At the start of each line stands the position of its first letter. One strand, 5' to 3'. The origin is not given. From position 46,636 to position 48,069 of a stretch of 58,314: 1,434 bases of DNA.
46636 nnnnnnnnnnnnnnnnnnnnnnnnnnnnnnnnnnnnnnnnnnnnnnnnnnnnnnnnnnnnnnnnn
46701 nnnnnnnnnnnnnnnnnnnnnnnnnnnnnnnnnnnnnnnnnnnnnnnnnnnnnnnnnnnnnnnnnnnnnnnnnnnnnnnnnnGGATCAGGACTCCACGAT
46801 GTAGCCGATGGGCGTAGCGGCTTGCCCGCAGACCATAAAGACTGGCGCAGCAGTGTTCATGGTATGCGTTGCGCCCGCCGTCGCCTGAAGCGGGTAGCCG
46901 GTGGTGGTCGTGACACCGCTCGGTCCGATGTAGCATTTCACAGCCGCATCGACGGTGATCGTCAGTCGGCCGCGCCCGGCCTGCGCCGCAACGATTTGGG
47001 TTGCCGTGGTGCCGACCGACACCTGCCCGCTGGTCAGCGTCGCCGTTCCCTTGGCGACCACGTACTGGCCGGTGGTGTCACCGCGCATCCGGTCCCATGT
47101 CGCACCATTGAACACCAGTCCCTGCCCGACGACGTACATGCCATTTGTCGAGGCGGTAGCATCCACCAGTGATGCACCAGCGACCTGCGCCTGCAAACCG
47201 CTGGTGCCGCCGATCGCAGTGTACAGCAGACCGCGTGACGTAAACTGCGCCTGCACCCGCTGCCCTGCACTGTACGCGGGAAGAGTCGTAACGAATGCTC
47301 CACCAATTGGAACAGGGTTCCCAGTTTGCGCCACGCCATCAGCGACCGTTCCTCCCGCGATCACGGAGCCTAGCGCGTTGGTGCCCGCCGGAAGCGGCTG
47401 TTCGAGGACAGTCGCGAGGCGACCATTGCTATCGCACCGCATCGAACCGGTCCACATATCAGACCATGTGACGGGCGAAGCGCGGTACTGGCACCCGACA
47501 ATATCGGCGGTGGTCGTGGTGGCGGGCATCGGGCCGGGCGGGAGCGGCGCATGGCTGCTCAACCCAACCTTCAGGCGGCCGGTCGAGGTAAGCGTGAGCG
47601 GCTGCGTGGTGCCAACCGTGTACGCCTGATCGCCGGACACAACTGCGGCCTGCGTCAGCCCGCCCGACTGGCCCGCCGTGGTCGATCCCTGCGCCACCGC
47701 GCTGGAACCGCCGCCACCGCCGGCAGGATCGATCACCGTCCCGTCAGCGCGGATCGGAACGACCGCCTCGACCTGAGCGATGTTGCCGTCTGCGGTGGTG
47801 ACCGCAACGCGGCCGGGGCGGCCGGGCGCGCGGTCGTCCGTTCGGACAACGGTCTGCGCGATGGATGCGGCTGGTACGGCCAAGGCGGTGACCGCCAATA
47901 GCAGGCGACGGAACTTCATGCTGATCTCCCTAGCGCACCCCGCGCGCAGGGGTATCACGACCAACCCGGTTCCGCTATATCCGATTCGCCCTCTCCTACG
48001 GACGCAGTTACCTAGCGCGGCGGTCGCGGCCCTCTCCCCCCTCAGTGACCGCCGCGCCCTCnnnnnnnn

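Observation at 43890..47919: Three-gene cassette inside terL: two Sec-signal proteins plus a beta-helix protein translationally coupled to the nuclease half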

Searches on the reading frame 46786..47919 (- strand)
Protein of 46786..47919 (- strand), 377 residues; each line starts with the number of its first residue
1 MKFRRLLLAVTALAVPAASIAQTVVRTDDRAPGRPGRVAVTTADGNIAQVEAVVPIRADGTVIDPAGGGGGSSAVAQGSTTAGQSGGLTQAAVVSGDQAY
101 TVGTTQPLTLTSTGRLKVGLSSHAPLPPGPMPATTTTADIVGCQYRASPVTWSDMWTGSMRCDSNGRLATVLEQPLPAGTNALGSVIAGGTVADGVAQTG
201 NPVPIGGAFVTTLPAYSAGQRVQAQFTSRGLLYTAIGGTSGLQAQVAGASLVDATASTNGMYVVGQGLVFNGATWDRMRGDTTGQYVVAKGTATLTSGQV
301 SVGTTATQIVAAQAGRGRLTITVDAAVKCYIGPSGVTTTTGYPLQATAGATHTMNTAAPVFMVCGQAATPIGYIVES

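Call 3: search_protein_families(library=pfam, proteins=[window:46786-47919:-], max_evalue=0.01)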
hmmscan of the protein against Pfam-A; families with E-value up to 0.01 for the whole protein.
window:46786-47919:- (377 aa): 0 families

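Call 4: search_protein_families(library=phrogs, proteins=[window:46786-47919:-], max_evalue=0.01)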
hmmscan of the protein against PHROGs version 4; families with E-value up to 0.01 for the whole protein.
window:46786-47919:- (377 aa): 0 families

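Call 13: search_dna_similar(query=window:46789-47919:-, collection=phages, mode=protein, max_rows=25, max_evalue=0.01)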
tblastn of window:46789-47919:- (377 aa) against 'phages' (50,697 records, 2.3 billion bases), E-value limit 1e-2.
Records with a match: 2; places in all: 2; records where one place covers at least 80% of the query: 0.
Best place of each record, by identity: <60% 2.
By first word of the organism name: Sphingomonas 2.
By host as written in the record: Sphingomonas paucimobilis 121220007-2 2.
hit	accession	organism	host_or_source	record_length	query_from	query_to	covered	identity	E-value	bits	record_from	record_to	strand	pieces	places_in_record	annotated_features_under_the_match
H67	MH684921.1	Sphingomonas phage Scott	Sphingomonas paucimobilis 121220007-2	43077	193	287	25%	32.4%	9e-5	50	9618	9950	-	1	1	hypothetical protein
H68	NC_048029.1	Sphingomonas phage Scott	Sphingomonas paucimobilis 121220007-2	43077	193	287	25%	32.4%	9e-5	50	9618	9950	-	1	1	hypothetical protein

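Call 29: find_homologous_proteins(query=window:46789-47919:-)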
Query window:46789-47919:- (377 aa): 18 proteins with E <= 0.001 among 8000 candidates.
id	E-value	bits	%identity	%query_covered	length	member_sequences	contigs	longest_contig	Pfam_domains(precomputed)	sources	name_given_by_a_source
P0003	2.1e-231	786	100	100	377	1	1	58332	-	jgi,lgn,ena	-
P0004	1.7e-157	542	74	100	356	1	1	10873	-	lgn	-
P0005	2.7e-132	460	68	100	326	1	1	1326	-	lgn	-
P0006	2.9e-74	269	50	85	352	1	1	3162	-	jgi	jgi:hypothetical protein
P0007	8.0e-73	264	48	99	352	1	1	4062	-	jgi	jgi:hypothetical protein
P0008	1.1e-35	142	45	31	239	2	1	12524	-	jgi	jgi:hypothetical protein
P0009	1.1e-33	135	35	94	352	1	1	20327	-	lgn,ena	-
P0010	1.4e-29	122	53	45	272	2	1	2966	-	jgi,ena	-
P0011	5.7e-26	110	58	30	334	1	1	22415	-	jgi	jgi:hypothetical protein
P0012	4.9e-24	104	45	47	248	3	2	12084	-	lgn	-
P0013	1.8e-19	89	59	23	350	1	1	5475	-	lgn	-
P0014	8.8e-19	86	38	53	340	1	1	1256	-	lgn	-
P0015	2.6e-13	68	41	44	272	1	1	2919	-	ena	-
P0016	1.0e-12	66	57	18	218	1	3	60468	-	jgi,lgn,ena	jgi:hypothetical protein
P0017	6.0e-12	64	40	45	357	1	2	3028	-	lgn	-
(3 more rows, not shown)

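Call 30: find_encoding_contigs(protein=P0009, flank=10000, max_places=2)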
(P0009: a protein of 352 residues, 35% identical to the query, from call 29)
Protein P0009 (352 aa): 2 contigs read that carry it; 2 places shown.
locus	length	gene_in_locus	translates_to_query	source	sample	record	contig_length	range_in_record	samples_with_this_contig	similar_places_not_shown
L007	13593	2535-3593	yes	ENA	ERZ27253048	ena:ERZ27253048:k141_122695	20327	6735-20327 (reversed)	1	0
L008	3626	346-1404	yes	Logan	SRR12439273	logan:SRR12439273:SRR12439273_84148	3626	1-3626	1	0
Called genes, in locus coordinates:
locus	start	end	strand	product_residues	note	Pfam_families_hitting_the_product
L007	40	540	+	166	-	PF02796:HTH_7 (faint), PF04545:Sigma70_r4 (faint), PF05225:HTH_psq (faint), PF08765:Mor (faint), PF13384:HTH_23 (faint), PF13560:HTH_31 (faint), PF24250:HVO_2718 (faint), PF01381:HTH_3 (faint), +2 more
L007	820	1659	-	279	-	PF02796:HTH_7 (faint), PF13384:HTH_23 (faint), PF13936:HTH_38 (faint), PF01381:HTH_3 (faint), PF08281:Sigma70_r4_2 (weak)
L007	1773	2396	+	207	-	PF03237:Terminase_6N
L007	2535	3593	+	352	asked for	-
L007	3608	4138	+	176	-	-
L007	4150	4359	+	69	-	-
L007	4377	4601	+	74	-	-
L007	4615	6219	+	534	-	-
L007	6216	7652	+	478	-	-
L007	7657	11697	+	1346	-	-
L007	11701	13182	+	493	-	PF09362:DUF1996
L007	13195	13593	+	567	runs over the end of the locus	PF14890:Intein_splicing (faint)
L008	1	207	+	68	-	?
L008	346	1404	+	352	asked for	-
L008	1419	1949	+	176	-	-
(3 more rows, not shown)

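Call 31: find_encoding_contigs(protein=P0011, flank=10000, max_places=2)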
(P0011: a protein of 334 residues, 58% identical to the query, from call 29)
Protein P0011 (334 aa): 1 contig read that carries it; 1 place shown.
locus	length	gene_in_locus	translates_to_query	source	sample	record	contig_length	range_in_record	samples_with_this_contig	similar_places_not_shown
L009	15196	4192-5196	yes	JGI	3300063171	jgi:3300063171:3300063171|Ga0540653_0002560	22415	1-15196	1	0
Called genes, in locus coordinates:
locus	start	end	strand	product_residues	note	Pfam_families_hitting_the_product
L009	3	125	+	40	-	?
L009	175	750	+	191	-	-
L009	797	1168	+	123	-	-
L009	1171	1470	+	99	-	-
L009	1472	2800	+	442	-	PF13472:Lipase_GDSL_2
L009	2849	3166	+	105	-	-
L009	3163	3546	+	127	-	-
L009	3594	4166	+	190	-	-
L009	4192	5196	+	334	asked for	-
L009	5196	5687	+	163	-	-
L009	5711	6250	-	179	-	-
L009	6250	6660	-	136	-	-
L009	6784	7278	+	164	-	PF13274:SocA_Panacea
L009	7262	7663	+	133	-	-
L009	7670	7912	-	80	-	-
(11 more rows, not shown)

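Call 32: find_encoding_contigs(protein=P0016, flank=10000, max_places=2)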
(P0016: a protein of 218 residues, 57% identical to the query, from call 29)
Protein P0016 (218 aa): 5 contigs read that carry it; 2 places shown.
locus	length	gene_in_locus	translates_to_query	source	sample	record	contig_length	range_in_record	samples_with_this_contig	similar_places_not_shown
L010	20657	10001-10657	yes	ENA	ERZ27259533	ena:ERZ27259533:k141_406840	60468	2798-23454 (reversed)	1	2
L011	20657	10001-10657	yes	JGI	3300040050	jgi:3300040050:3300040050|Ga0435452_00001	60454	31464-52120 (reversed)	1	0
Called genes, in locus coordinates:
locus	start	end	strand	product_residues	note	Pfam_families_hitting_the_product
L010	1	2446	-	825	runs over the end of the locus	PF22763:NrS1-1_pol-like_HBD (weak), PF13148:DUF3987 (weak)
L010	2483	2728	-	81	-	-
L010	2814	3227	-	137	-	-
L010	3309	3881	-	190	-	-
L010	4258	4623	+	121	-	-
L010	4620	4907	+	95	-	-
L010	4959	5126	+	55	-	-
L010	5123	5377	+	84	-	-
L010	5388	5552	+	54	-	-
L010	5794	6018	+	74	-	-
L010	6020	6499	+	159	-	-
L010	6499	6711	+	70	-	-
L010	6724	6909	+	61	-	-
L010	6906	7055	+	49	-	-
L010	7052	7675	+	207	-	-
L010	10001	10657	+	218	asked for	-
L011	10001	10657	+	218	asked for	-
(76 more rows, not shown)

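Call 42: search_protein_families(library=pfam, alignment_id=A2, max_evalue=0.01)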
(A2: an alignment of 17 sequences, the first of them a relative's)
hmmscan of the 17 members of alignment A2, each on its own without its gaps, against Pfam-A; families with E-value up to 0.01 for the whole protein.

A. member 1, P0003 (377 aa): 0 families

B. families by the number of members that match (of 17 scanned): 0 families

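Call 50: predict_structure(alignment_id=A2)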
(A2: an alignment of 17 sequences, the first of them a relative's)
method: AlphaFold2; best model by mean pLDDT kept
length: 377 residues; sequences in the alignment: 17
mean_pLDDT: 53.5   pTM: 0.29
mean pLDDT of the five models: 53.5, 53.1, 51.9, 50.3, 45.7
residues with pLDDT >= 90: 32; 70-90: 45; 50-70: 74; < 50: 226
segments of 3 or more residues with pLDDT < 50: 11-34, 64-85, 112-160, 162-233, 235-267, 278-294
pLDDT, mean of each block of 10 residues (from residue 1): 53 42 39 48 56 52 46 41 49 54 62 47 40 38 43 42 47 39 36 37 42 42 44 42 37 40 47 49 38 57 85 81 89 93 89 90 87 83
secondary structure, 60 per line:
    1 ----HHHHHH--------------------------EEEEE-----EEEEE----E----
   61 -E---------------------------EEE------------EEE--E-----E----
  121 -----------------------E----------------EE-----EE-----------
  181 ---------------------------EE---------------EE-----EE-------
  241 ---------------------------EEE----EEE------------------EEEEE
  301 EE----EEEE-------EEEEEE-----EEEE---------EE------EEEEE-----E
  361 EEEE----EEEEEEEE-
elements in order: H5-10 E37-41 E47-51 E90-92 E105-107 E268-270 E275-277 E296-302 E307-310 E318-323 E329-332 E350-354 E360-364 E369-376

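Call 57: search_solved_structures(query=A2, max_evalue=1)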
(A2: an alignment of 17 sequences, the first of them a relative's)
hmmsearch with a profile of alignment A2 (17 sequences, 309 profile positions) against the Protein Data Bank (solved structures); distinct sequences matched with E-value up to 1: 2.
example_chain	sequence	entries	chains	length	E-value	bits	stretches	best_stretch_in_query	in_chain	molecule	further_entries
9t9r_A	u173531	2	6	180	0.027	17.3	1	202-298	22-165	Penton base (GP14)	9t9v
3jc8_Ta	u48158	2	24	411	0.28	14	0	163-232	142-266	LysM domain protein | TsaP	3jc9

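Call 61: fold_search(model_id=the predicted structure, library=pdb)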
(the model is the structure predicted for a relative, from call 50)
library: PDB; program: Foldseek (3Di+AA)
matches with E <= 10: 1207; with E <= 0.001: 2
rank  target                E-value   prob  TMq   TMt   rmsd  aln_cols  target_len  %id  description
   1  2vve_B                7.0e-04  1.00  0.17  0.25   2.0        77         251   19  Crystal structure of the stem and receptor binding domain of the spike protein P1 from bacteriophage PM2 (released 2008-09-16)
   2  2vve_A                7.9e-04  1.00  0.17  0.26   2.4        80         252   19  Crystal structure of the stem and receptor binding domain of the spike protein P1 from bacteriophage PM2 (released 2008-09-16)
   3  7a02_A                3.5e-03  0.99  0.15  0.40   6.0        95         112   21  Bacillus endospore appendages form a novel family of disulfide-linked pili (released 2021-04-28)
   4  1xb9_F                3.7e-03  0.98  0.15  0.38   6.9       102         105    9  The structure and function of Xenopus NO38-core, a histone chaperone in the nucleolus (released 2004-12-21)
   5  1xe0_G                5.2e-03  0.97  0.15  0.38   6.7       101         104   10  The structure and function of Xenopus NO38-core, a histone binding chaperone in the nucleolus (released 2004-12-21)
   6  1xb9_B                5.2e-03  0.96  0.14  0.35   6.9       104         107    9  The structure and function of Xenopus NO38-core, a histone chaperone in the nucleolus (released 2004-12-21)
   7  1xb9_E                5.9e-03  0.97  0.15  0.37   6.9       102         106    9  The structure and function of Xenopus NO38-core, a histone chaperone in the nucleolus (released 2004-12-21)
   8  2w0c_L                7.0e-03  1.00  0.17  0.20   2.4        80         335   19  X-ray structure of the entire lipid-containing bacteriophage PM2 (released 2008-09-23)
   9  1xe0_H                7.5e-03  0.96  0.14  0.38   6.9       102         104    9  The structure and function of Xenopus NO38-core, a histone binding chaperone in the nucleolus (released 2004-12-21)
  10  1xb9_G                7.5e-03  0.96  0.15  0.37   6.9       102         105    9  The structure and function of Xenopus NO38-core, a histone chaperone in the nucleolus (released 2004-12-21)
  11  8as5_E                7.9e-03  0.99  0.15  0.43   5.9        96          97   11  CryoEM structure of the human Nucleophosmin 1 core (released 2023-02-15)
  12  1xe0_E                8.9e-03  0.96  0.15  0.37   6.9       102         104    9  The structure and function of Xenopus NO38-core, a histone binding chaperone in the nucleolus (released 2004-12-21)
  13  1xe0_D                8.9e-03  0.91  0.14  0.34   7.1       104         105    9  The structure and function of Xenopus NO38-core, a histone binding chaperone in the nucleolus (released 2004-12-21)
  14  8pdz_A                9.5e-03  0.99  0.17  0.43   4.6        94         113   15  Recombinant Ena3A L-Type endospore appendages (released 2023-11-08)
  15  3t30_B                9.5e-03  0.98  0.16  0.46   4.6        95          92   16  Human nucleoplasmin (Npm2): a histone chaperone in oocytes and early embryos (released 2011-09-21)
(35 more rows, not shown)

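Call 64: search_protein_families(library=phrogs, proteins=[L007:4615-6219:+, L007:6216-7652:+, L007:7657-11697:+, L007:11701-13182:+, L007:3608-4138:+, L007:4150-4359:+, L007:4377-4601:+], max_evalue=0.01)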
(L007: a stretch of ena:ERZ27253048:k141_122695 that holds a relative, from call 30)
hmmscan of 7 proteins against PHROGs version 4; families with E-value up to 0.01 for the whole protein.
L007:4615-6219:+ (534 aa): 0 families

L007:6216-7652:+ (478 aa): 0 families

L007:7657-11697:+ (1346 aa): 2 families
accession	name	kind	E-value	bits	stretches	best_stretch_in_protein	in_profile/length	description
phrog_10080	-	unknown function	1.2e-05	25.1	1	1165-1341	10-191/667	-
phrog_15511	-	unknown function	0.0029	17.7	1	78-176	183-274/511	-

L007:11701-13182:+ (493 aa): 0 families

L007:3608-4138:+ (176 aa): 0 families

L007:4150-4359:+ (69 aa): 0 families

L007:4377-4601:+ (74 aa): 1 family
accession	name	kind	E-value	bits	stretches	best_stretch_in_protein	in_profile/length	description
phrog_28794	-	unknown function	0.0017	19.7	1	4-37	22-55/86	-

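Call 89: find_encoding_contigs(protein=P0012, flank=9000, max_places=2)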
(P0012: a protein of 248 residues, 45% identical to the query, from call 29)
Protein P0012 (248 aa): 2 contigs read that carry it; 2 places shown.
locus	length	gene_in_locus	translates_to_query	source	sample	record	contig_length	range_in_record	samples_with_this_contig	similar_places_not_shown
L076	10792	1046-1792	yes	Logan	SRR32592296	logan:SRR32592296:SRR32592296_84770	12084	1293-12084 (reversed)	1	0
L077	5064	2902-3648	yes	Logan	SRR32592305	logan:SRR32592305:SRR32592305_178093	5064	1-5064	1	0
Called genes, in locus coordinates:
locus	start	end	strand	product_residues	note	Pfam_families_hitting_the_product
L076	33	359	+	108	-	-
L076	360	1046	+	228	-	-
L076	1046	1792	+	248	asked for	-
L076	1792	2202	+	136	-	-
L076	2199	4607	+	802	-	-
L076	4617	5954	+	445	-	PF11134:Phage_stabilise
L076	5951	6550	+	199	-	-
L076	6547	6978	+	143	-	-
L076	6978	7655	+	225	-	-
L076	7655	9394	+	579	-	-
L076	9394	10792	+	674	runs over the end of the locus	-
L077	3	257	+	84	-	?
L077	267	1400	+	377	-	PF13252:Phage_capsid_3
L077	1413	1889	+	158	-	-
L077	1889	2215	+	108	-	-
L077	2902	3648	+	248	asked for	-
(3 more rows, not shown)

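Call 90: search_protein_families(library=phrogs, proteins=[L076:360-1046:+, L076:1792-2202:+, L076:2199-4607:+], max_evalue=0.001)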
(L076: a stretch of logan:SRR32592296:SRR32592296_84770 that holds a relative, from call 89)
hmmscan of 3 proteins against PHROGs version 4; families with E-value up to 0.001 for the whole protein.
L076:360-1046:+ (228 aa): 1 family
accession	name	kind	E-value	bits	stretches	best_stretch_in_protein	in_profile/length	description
phrog_12985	-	unknown function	0.00057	20.7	0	1-44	1-44/238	-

L076:1792-2202:+ (136 aa): 0 families

L076:2199-4607:+ (802 aa): 0 families

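Call 101: search_protein_families(library=ncbifam, proteins=[window:46789-47919:-, L007:4615-6219:+, L007:6216-7652:+, L007:7657-11697:+], max_evalue=0.01)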
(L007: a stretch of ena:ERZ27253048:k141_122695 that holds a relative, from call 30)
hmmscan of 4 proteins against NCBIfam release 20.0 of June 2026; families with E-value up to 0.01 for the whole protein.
window:46789-47919:- (377 aa): 0 families

L007:4615-6219:+ (534 aa): 0 families

L007:6216-7652:+ (478 aa): 0 families

L007:7657-11697:+ (1346 aa): 1 family
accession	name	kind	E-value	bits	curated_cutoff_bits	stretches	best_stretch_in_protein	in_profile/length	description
NF052345.1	S_layer_anammox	exception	0.00014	19.4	1400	1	115-279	1283-1441/1596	Kustd1514 family S-layer glycoprotein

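Call 102: search_protein_families(library=pfam, proteins=[L007:4615-6219:+, L007:6216-7652:+, L007:7657-11697:+], max_evalue=0.01)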
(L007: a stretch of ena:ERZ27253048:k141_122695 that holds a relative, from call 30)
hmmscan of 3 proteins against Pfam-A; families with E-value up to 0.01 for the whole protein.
L007:4615-6219:+ (534 aa): 0 families

L007:6216-7652:+ (478 aa): 1 family
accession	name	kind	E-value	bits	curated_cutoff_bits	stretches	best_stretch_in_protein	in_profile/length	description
PF13472.12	Lipase_GDSL_2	-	0.0033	18.4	32.9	1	371-460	83-175/178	GDSL-like Lipase/Acylhydrolase family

L007:7657-11697:+ (1346 aa): 3 families
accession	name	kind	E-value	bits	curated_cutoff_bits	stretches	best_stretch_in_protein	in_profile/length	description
PF13472.12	Lipase_GDSL_2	-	1.1e-13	52.6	32.9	1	955-1129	2-178/178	GDSL-like Lipase/Acylhydrolase family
PF14099.13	Polysacc_lyase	-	1.9e-06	28.4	29.9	1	610-767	38-174/210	Polysaccharide lyase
PF00657.28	Lipase_GDSL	-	0.00038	21.1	23.6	1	952-1130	1-204/208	GDSL-like Lipase/Acylhydrolase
